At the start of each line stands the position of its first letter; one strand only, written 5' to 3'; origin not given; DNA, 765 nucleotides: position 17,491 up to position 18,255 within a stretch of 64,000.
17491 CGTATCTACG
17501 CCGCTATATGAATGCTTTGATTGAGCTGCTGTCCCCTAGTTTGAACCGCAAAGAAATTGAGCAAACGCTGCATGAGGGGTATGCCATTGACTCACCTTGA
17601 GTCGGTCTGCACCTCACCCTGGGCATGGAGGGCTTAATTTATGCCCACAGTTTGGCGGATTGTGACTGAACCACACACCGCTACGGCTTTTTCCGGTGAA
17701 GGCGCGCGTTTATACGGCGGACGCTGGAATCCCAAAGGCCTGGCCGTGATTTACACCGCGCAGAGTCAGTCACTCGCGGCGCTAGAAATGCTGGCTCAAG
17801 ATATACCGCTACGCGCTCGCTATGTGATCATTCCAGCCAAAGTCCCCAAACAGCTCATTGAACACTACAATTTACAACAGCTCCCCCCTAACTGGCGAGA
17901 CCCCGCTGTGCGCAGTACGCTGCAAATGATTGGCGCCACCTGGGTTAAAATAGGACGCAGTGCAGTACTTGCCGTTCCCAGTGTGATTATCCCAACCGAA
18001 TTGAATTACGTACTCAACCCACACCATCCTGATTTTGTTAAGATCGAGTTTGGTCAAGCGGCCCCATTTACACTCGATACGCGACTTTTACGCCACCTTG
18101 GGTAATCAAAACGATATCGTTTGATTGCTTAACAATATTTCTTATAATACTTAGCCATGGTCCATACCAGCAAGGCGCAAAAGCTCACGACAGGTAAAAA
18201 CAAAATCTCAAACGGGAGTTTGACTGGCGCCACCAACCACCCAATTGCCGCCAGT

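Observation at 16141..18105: A core regulator sandwiched inside a toxin-antitoxin pair: xre - cysB - RES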

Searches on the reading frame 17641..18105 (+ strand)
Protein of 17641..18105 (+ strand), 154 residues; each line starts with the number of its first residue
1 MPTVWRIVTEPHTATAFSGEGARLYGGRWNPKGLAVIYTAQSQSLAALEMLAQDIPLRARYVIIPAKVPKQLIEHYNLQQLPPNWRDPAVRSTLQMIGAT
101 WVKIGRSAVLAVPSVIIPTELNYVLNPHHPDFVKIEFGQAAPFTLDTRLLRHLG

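Call 4: search_protein_families(library=ncbifam, proteins=[window:17641-18105:+], max_evalue=0.01)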
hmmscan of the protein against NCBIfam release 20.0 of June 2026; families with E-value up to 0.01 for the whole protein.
window:17641-18105:+ (154 aa): 1 family
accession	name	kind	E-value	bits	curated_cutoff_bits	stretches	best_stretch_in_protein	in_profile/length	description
NF049844.1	Res_ParT_toxin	subfamily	4.2e-46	156.4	110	1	5-149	1-147/147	type II RES/Xre toxin-antitoxin system toxin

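Call 5: search_protein_families(library=pfam, proteins=[window:17641-18105:+], max_evalue=0.01)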
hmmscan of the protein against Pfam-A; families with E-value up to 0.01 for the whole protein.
window:17641-18105:+ (154 aa): 1 family
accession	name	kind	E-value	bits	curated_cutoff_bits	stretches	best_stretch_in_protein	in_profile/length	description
PF08808.17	RES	-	1.2e-28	100.5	23.2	1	3-146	1-157/157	RES domain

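Call 10: find_related_loci(query=window:17641-18102:+, collection=genome_contigs, flank=8000)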
Query window:17641-18102:+ (154 aa) in genome_contigs; peptide patterns used: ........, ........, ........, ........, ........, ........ (x = any residue, [..] = any of these).
599 stretches matched a pattern (row limit reached: there are more); 483 encode a relative of the query (tblastn E <= 1e-3); the best 80 are kept; 80 distinct loci.
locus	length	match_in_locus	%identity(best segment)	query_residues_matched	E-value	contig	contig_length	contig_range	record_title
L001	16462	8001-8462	94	1-154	1e-97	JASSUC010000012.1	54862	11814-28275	MAG: Mycoavidus cysteinexigens isolate BRE-AD045 NODE_56_length_54862_cov_9.254548, whole genome shotgun sequence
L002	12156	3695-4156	94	1-154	5e-96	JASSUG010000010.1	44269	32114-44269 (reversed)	MAG: Mycoavidus cysteinexigens isolate BRE-AD073 scaffold_10, whole genome shotgun sequence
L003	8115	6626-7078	60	1-151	2e-61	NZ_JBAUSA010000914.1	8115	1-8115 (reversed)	MAG: Caballeronia sp. isolate MFD02374_ilm_asm_bin15 k127_211754, whole genome shotgun sequence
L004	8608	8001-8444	61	5-152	9e-61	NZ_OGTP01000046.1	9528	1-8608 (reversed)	Caballeronia novacaledonica strain LMG 28615, whole genome shotgun sequence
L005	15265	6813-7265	60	1-151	9e-60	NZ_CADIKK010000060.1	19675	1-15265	Paraburkholderia ultramafica strain LMG 28614 isolate LMG 28614, whole genome shotgun sequence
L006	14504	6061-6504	60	5-152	3e-59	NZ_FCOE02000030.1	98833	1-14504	Caballeronia pedi isolate LMG 29323, whole genome shotgun sequence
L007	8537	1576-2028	59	1-151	2e-59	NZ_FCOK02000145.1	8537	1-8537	Caballeronia udeis isolate LMG 27134, whole genome shotgun sequence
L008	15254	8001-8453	58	1-151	6e-59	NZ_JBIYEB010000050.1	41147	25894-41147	Caballeronia udeis strain GAS109 Ga0573059_50, whole genome shotgun sequence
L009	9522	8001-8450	59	3-152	4e-59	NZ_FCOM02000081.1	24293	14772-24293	Caballeronia arvi isolate LMG 29317, whole genome shotgun sequence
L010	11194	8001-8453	60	1-151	6e-59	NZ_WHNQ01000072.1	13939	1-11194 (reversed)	Paraburkholderia atlantica strain CNPSo 3155 scaffold_71, whole genome shotgun sequence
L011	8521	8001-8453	58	1-151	2e-58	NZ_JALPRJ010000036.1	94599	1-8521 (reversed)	Caballeronia sp. SEWSISQ10-4 2 NODE_36_length_94599_cov_90.936855, whole genome shotgun sequence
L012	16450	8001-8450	59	3-152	2e-58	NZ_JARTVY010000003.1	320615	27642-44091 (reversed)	Caballeronia sp. LZ016 contig_3, whole genome shotgun sequence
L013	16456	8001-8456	59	1-152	1e-58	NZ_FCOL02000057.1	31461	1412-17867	Caballeronia terrestris isolate LMG 22937 contig000057, whole genome shotgun sequence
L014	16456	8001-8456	59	1-152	3e-58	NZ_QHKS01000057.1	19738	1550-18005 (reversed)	Paraburkholderia lacunae strain S27 S27_57, whole genome shotgun sequence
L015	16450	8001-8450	59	3-152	4e-58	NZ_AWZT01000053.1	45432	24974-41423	Paraburkholderia dilworthii strain WSM3556 BurW3556DRAFT_scaffold_51.52_C, whole genome shotgun sequence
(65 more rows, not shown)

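Call 25: search_solved_structures(query=window:17641-18102:+, max_evalue=0.01, show_alignments=3)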
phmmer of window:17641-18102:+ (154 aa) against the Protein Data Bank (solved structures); distinct sequences matched with E-value up to 0.01: 6.
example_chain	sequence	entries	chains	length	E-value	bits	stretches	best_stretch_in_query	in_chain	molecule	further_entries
6d0h_A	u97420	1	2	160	6.2e-24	87.9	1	3-151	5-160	ParT: COG5654 (RES domain) toxin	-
6d0i_A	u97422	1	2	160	1.2e-23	87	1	3-151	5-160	ParT: COG5654 (RES domain) toxin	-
8gug_A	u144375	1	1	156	1.4e-19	73.8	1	4-149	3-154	RES domain-containing protein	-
9r35_A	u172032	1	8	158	2.5e-11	47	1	2-149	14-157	Toxin Res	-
6gw6_A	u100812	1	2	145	2.7e-10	43.6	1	16-149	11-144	RES toxin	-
6fkg_A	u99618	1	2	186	0.00024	24.3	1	15-49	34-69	Rv1989c (MbcT)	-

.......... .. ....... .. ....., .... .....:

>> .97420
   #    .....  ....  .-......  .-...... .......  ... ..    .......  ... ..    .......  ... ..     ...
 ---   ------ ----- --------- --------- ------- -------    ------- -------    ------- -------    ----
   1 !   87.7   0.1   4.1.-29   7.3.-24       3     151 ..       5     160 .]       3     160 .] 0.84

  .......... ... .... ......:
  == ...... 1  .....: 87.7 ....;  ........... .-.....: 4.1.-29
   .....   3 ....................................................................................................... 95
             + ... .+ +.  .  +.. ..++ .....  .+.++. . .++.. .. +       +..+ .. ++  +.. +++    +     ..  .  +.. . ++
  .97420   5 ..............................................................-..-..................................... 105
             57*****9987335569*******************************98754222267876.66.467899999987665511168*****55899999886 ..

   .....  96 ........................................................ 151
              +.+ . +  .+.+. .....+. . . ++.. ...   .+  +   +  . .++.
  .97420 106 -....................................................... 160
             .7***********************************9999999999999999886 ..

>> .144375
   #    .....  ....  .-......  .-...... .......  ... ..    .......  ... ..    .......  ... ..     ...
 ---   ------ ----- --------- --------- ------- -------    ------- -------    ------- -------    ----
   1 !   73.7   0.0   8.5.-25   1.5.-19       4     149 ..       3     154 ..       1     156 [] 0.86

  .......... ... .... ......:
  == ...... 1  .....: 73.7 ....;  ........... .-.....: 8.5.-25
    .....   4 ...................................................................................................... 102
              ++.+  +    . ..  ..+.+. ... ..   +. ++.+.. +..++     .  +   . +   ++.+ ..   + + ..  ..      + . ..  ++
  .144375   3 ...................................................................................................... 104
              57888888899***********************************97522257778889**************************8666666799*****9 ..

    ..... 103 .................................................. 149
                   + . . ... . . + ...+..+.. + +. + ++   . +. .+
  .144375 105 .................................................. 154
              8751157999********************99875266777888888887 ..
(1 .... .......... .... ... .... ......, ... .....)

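Call 57: find_homologous_proteins(query=window:17641-18102:+, max_evalue=1e-30)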
Query window:17641-18102:+ (154 aa): 3828 proteins with E <= 1e-30 among 5653 candidates; the best 120 are listed.
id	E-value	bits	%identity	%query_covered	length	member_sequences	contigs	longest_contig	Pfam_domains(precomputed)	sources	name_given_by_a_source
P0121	5.5e-92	324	94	100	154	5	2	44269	PF08808.18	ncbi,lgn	-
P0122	2.6e-91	321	94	100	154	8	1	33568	PF08808.18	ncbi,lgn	-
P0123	3.8e-75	269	80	99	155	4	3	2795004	PF08808.18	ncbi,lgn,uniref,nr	ncbi:Uncharacterized conserved protein [Mycoavidus cysteinexigens]|uniref:Uncharacterized conserved 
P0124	5.9e-57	210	61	99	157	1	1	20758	PF08808.18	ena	-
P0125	1.2e-56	209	62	98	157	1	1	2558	PF08808.18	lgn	-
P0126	1.3e-56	209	60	98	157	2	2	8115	PF08808.18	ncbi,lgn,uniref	ncbi:RES family NAD+ phosphorylase [Caballeronia sp.]|uniref:RES family NAD+ phosphorylase n=1 Tax=C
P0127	1.5e-56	209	61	98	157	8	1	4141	PF08808.18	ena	-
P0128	2.0e-56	208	61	99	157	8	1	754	PF08808.18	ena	-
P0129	2.1e-56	208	63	97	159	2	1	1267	PF08808.18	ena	-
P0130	2.6e-56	208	61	98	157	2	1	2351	PF08808.18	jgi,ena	jgi:RES domain-containing protein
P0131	2.6e-56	208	61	98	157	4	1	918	PF08808.18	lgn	-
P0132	2.7e-56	208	60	98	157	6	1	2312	PF08808.18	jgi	jgi:RES domain-containing protein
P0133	2.7e-56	208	64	98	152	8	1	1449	PF08808.18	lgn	-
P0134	2.9e-56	208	64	96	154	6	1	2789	PF08808.18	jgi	jgi:RES domain-containing protein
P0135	4.2e-56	207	60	98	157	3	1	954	PF08808.18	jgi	jgi:RES domain-containing protein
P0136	4.4e-56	207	64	98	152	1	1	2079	PF08808.18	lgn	-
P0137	6.2e-56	207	60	98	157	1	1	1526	PF08808.18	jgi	jgi:RES domain-containing protein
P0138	7.7e-56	206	60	98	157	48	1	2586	PF08808.18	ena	-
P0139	7.9e-56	206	60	98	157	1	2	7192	PF08808.18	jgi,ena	-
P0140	1.0e-55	206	60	98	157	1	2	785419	PF08808.18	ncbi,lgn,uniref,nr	ncbi:RES family NAD+ phosphorylase [Paraburkholderia phenoliruptrix]|uniref:RES domain-containing pr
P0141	1.2e-55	206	64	98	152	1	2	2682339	PF08808.18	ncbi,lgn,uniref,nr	ncbi:MAG: RES domain-containing protein [Sterolibacteriaceae bacterium]|uniref:RES domain-containing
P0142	1.4e-55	205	60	99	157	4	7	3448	PF08808.18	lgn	-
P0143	1.5e-55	205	60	98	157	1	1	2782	PF08808.18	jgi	jgi:RES domain-containing protein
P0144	1.7e-55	205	66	98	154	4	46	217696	PF08808.18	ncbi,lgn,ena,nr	ncbi:MAG: RES domain-containing protein [Rhodocyclaceae bacterium]|nr:RES domain-containing protein 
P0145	2.2e-55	205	63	98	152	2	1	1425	PF08808.18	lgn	-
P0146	2.5e-55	205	63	97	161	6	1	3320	PF08808.18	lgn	-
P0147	3.4e-55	204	62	95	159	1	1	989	PF08808.18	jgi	jgi:RES domain-containing protein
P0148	3.6e-55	204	60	99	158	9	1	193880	PF08808.18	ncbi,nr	ncbi:RES domain-containing protein [Paraburkholderia sp. Cpub6]|nr:RES domain-containing protein [Pa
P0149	8.4e-55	203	61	97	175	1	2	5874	PF08808.18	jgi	jgi:RES domain-containing protein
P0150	8.7e-55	203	59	98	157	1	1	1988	PF08808.18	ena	-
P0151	9.1e-55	203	62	96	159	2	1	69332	PF08808.18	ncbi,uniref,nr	ncbi:RES family NAD+ phosphorylase [Caballeronia cordobensis]|uniref:RES family NAD+ phosphorylase n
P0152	9.3e-55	203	63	99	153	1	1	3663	PF08808.18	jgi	jgi:RES domain-containing protein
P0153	1.1e-54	202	59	100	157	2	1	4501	PF08808.18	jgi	-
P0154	1.2e-54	202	61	100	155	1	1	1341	PF08808.18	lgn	-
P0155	1.5e-54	202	64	98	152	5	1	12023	PF08808.18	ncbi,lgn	ncbi:MAG: RES family NAD+ phosphorylase [Candidatus Methylophosphatis roskildensis]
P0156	1.5e-54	202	62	99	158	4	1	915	PF08808.18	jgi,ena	-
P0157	1.6e-54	202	62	100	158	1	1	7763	PF08808.18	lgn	-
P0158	1.8e-54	202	62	97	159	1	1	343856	PF08808.18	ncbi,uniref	ncbi:RES family NAD+ phosphorylase (plasmid) [Paraburkholderia sp. PREW-6R]|uniref:RES family NAD+ p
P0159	1.9e-54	202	58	98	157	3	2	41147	PF08808.18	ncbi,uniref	ncbi:RES domain-containing protein [Caballeronia udeis]|uniref:RES domain-containing protein n=1 Tax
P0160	2.3e-54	201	64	97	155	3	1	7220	PF08808.18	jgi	-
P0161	3.2e-54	201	62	97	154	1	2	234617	PF08808.18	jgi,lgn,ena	-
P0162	3.3e-54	201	59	99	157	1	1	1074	PF08808.18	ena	-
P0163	3.9e-54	201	60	96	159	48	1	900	PF08808.18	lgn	-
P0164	4.2e-54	201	63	100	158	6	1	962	PF08808.18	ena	-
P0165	4.5e-54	201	61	98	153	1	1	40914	PF08808.18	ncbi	-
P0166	4.8e-54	200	58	100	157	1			PF08808.18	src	-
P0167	5.8e-54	200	59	99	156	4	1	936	PF08808.18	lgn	-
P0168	5.8e-54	200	60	99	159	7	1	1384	PF08808.18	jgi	jgi:RES domain-containing protein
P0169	7.2e-54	200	60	98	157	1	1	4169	PF08808.18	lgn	-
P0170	8.6e-54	200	58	98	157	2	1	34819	PF08808.18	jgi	-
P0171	8.7e-54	200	59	98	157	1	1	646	PF08808.18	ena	-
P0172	1.1e-53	199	61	97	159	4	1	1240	PF08808.18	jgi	jgi:RES domain-containing protein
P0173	1.2e-53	199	61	99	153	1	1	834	PF08808.18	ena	-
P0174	1.3e-53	199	59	97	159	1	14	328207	PF08808.18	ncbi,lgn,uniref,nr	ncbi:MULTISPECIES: RES family NAD+ phosphorylase [unclassified Caballeronia]|uniref:RES family NAD+ 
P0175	1.5e-53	199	62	98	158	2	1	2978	PF08808.18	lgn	-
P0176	1.5e-53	199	58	98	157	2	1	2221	PF08808.18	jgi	jgi:RES domain-containing protein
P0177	1.8e-53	199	59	98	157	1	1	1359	PF08808.18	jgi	jgi:RES domain-containing protein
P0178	1.8e-53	199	59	99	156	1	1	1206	PF08808.18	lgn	-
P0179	2.0e-53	198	62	97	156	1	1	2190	PF08808.18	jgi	jgi:RES domain-containing protein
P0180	2.1e-53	198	59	97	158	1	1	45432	PF08808.18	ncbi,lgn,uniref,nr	ncbi:RES family NAD+ phosphorylase [Paraburkholderia dilworthii]|uniref:RES family NAD+ phosphorylas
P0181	2.3e-53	198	62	99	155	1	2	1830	PF08808.18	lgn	-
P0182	2.3e-53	198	61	100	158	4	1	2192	PF08808.18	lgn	-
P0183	2.5e-53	198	58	99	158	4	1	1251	PF08808.18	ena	-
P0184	2.7e-53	198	62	97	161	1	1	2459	PF08808.18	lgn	-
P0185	2.8e-53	198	63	98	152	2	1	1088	PF08808.18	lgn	-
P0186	3.0e-53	198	62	100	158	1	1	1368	PF08808.18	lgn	-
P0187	3.2e-53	198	59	98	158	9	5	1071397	PF08808.18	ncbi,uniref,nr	ncbi:RES domain-containing protein [Paraburkholderia atlantica]|uniref:RES domain-containing protein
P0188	3.3e-53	198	59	100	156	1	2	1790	PF08808.18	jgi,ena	-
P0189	4.0e-53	197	58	99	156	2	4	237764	PF08808.18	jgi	jgi:RES domain-containing protein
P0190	5.1e-53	197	58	99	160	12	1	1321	PF08808.18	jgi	-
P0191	5.5e-53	197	58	99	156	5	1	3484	PF08808.18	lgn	-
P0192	6.3e-53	197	60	100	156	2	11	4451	PF08808.18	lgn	-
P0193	6.4e-53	197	61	99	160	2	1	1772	PF08808.18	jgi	-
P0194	6.4e-53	197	58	99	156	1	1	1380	PF08808.18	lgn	-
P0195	7.0e-53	197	59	97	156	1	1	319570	PF08808.18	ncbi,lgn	ncbi:RES family NAD+ phosphorylase [Caballeronia sp. HLA56]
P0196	7.8e-53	196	59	97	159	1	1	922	PF08808.18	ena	-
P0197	8.6e-53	196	57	99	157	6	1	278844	PF08808.18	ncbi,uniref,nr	ncbi:RES family NAD+ phosphorylase [Burkholderia sp. S171]|uniref:RES family NAD+ phosphorylase n=1 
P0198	9.3e-53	196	60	99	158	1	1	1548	PF08808.18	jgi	-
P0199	9.5e-53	196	58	99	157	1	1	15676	PF08808.18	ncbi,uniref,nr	ncbi:RES family NAD+ phosphorylase [Paraburkholderia strydomiana]|uniref:RES family NAD+ phosphoryla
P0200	9.7e-53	196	58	99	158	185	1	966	PF08808.18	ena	-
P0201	9.9e-53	196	59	100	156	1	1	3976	PF08808.18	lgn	-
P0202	1.3e-52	196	58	99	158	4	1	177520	PF08808.18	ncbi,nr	ncbi:hypothetical protein BTH42_27085 [Burkholderia sp. SRS-W-2-2016]|nr:hypothetical protein BTH42_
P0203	1.5e-52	196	60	97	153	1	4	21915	PF08808.18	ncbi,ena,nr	ncbi:MAG: hypothetical protein A3G24_23110 [Betaproteobacteria bacterium RIFCSPLOWO2_12_FULL_62_13]|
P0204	1.5e-52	196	62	99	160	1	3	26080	PF08808.18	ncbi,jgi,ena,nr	ncbi:MAG: hypothetical protein A3H35_04480 [Betaproteobacteria bacterium RIFCSPLOWO2_02_FULL_62_17]|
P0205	1.8e-52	195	62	97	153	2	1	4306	PF08808.18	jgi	-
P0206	1.8e-52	195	63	96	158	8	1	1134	PF08808.18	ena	-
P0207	2.1e-52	195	61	99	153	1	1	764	PF08808.18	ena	-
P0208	2.2e-52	195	62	97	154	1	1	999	PF08808.18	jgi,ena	-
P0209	2.4e-52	195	57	100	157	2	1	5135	PF08808.18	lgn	-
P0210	2.7e-52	195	59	96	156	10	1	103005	PF08808.18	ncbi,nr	ncbi:RES domain-containing protein [Caballeronia sp. EK]|nr:RES domain-containing protein [Caballero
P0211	2.7e-52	195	64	97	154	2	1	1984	PF08808.18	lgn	-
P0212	3.1e-52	195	60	99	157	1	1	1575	PF08808.18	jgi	jgi:RES domain-containing protein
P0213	3.5e-52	194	59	99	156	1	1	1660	PF08808.18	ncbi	-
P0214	3.6e-52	194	61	99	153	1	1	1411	PF08808.18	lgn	-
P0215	3.6e-52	194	60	99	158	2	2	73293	PF08808.18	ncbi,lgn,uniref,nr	ncbi:MAG TPA: RES family NAD+ phosphorylase [Thauera sp.]|uniref:RES family NAD+ phosphorylase n=1 T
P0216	3.8e-52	194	57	100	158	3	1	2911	PF08808.18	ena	-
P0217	4.3e-52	194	61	98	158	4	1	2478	PF08808.18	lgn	-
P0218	4.4e-52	194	60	97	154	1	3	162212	PF08808.18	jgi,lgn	jgi:RES domain-containing protein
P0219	4.5e-52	194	59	98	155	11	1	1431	PF08808.18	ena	-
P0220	4.6e-52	194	62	97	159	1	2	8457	PF08808.18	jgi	jgi:RES domain-containing protein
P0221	5.0e-52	194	61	98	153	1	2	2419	PF08808.18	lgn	-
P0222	5.0e-52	194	61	99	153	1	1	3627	PF08808.18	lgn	-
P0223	6.3e-52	194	61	99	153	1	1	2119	PF08808.18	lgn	-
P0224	6.9e-52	193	59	99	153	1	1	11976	PF08808.18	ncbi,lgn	-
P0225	7.5e-52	193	60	99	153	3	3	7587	PF08808.18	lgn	-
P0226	7.7e-52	193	59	99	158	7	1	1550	PF08808.18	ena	-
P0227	7.8e-52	193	59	99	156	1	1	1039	PF08808.18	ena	-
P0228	8.0e-52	193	59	99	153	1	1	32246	PF08808.18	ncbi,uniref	ncbi:RES family NAD+ phosphorylase [Denitromonas sp.]|uniref:RES family NAD+ phosphorylase n=1 Tax=D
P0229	9.1e-52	193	57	98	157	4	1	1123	PF08808.18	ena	-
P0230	9.8e-52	193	60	97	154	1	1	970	PF08808.18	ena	-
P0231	1.0e-51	193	62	97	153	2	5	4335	PF08808.18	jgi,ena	-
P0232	1.1e-51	193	61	99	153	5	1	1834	PF08808.18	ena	-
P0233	1.1e-51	193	57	98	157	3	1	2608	PF08808.18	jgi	jgi:RES domain-containing protein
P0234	1.1e-51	193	59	99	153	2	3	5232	PF08808.18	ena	-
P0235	1.1e-51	193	59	97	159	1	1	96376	PF08808.18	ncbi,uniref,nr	ncbi:RES family NAD+ phosphorylase [Caballeronia sp. GAFFF2]|uniref:RES family NAD+ phosphorylase n=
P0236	1.3e-51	193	61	97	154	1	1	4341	PF08808.18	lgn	-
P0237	1.3e-51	192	61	99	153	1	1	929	PF08808.18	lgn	-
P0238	1.3e-51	192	61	99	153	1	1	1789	PF08808.18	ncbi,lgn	-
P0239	1.4e-51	192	59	99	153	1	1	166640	PF08808.18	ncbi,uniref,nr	ncbi:RES family NAD+ phosphorylase [Denitromonas iodatirespirans]|uniref:RES family NAD+ phosphoryla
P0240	1.5e-51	192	60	99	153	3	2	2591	PF08808.18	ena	-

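Call 58: find_encoding_contigs(protein=P0122, flank=5000, max_places=6)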
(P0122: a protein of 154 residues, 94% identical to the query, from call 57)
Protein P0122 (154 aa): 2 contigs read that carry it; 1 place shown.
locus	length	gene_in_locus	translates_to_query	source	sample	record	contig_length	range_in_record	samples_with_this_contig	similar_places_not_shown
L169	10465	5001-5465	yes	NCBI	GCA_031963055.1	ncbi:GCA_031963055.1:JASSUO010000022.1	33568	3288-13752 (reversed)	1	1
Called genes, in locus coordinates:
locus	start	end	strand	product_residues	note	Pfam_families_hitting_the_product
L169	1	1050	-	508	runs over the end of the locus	PF02789:Peptidase_M17_N, PF00883:Peptidase_M17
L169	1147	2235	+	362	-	PF03739:LptF_LptG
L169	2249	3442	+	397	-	PF03739:LptF_LptG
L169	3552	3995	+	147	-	PF20432:Xre-like-HTH, PF09722:Xre_MbcA_ParS_C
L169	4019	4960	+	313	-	PF00126:HTH_1, PF03466:LysR_substrate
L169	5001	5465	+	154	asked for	PF08808:RES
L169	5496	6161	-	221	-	PF14348:DtrJ-like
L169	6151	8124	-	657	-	PF10412:TrwB_AAD_bind (faint), PF12696:TraG-D_C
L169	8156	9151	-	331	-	PF07514:TraI_2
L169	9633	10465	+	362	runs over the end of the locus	PF00437:T2SSE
